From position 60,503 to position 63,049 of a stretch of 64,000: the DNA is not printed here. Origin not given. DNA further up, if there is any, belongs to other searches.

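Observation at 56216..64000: Integrated plasmid/virus-like element of unrecognised type, made almost entirely of orphan genes around a PrimPol/SF3-like replication module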

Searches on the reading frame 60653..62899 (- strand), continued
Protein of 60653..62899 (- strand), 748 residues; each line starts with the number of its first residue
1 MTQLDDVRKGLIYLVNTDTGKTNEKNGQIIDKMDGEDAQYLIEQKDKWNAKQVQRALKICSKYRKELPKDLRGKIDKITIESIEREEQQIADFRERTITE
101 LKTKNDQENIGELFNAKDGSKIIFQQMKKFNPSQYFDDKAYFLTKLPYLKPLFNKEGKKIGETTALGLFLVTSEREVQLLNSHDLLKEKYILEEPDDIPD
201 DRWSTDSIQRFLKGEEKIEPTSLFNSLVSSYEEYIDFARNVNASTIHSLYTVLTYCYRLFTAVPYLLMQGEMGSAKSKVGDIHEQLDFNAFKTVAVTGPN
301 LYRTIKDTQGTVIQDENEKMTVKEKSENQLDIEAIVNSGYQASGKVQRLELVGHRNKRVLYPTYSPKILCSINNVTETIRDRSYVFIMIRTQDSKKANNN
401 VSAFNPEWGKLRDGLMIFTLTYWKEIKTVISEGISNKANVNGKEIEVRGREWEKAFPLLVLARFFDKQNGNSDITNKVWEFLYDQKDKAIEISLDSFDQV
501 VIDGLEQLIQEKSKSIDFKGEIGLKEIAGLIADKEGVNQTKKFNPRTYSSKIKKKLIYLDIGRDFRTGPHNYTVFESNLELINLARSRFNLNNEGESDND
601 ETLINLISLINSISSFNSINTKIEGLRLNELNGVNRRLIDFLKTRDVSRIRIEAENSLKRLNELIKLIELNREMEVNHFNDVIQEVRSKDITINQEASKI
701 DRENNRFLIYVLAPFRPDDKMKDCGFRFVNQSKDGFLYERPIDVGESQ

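Call 92: fold_search(model_id=the predicted structure, library=pdb)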
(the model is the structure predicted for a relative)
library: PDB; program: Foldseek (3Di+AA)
matches with E <= 10: 568; with E <= 0.001: 0
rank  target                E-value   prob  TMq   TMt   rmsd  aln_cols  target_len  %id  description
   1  7jk6_A                2.4e-02  0.99  0.13  0.22  10.9       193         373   10  Structure of Drosophila ORC in the active conformation (released 2020-09-09)
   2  7jgr_A                5.0e-02  0.98  0.13  0.21  10.9       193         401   10  Structure of Drosophila ORC bound to DNA (84 bp) and Cdc6 (released 2020-09-09)
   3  7jgr_D                5.8e-02  0.96  0.13  0.21  14.9       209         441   12  Structure of Drosophila ORC bound to DNA (84 bp) and Cdc6 (released 2020-09-09)
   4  9gjp_6                6.3e-02  0.28  0.12  0.13  25.4       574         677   10  OCCM maturation intermediate stalled with an Arginine Finger mutation in Mcm5: Conformer 2 (released 2025-03-05)
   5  5uj7_A                1.2e-01  0.98  0.14  0.26   8.3       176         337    8  Structure of the active form of human Origin Recognition Complex ATPase motor module, complex subunitS 1, 4, 5 (released 2017-02-08)
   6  5ujm_A                1.2e-01  0.98  0.14  0.26   8.3       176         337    8  Structure of the active form of human Origin Recognition Complex and its ATPase motor module (released 2017-02-08)
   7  4xgc_A                1.2e-01  0.87  0.10  0.22  14.4       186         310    9  Crystal structure of the eukaryotic origin recognition complex (released 2015-04-01)
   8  7jk5_A                1.6e-01  0.95  0.13  0.21   8.8       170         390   10  Structure of Drosophila ORC bound to DNA (released 2020-09-09)
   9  7tjh_I                1.6e-01  0.91  0.13  0.22   7.8       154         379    9  S. cerevisiae ORC bound to 84 bp ARS1 DNA and Cdc6 (state 1) with flexible Orc6 N-terminal domain (released 2022-10-05)
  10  4xgc_D                1.6e-01  0.82  0.13  0.20  13.6       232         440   11  Crystal structure of the eukaryotic origin recognition complex (released 2015-04-01)
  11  2v1u_A                1.6e-01  0.92  0.12  0.20   8.0       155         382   12  STRUCTURE OF THE AEROPYRUM PERNIX ORC1 PROTEIN IN COMPLEX WITH DNA (released 2007-09-18)
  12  7jk6_D                1.8e-01  0.82  0.13  0.21  13.4       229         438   10  Structure of Drosophila ORC in the active conformation (released 2020-09-09)
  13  7jps_A                2.0e-01  0.98  0.13  0.25   6.5       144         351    9  ORC-DNA: Human Origin Recognition Complex (ORC) with DNA bound in the core (released 2020-09-09)
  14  5l0p                  2.1e-01  0.44  0.09  0.17  13.1       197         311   10  Symmetry-based assembly of a two-dimensional protein lattice (released 2017-03-29)
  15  8s0e_A                2.5e-01  0.85  0.12  0.23  15.4       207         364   10  H. sapiens OCCM bound to double stranded DNA (released 2024-10-02)
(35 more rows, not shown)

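Call 99: search_protein_families(library=ncbifam, max_evalue=0.001, proteins=[window:60653-62899:-, L003:552-1859:-])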
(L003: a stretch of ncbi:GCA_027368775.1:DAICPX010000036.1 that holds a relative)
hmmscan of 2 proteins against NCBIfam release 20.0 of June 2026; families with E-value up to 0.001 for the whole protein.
window:60653-62899:- (748 aa): 0 families

L003:552-1859:- (435 aa): 0 families
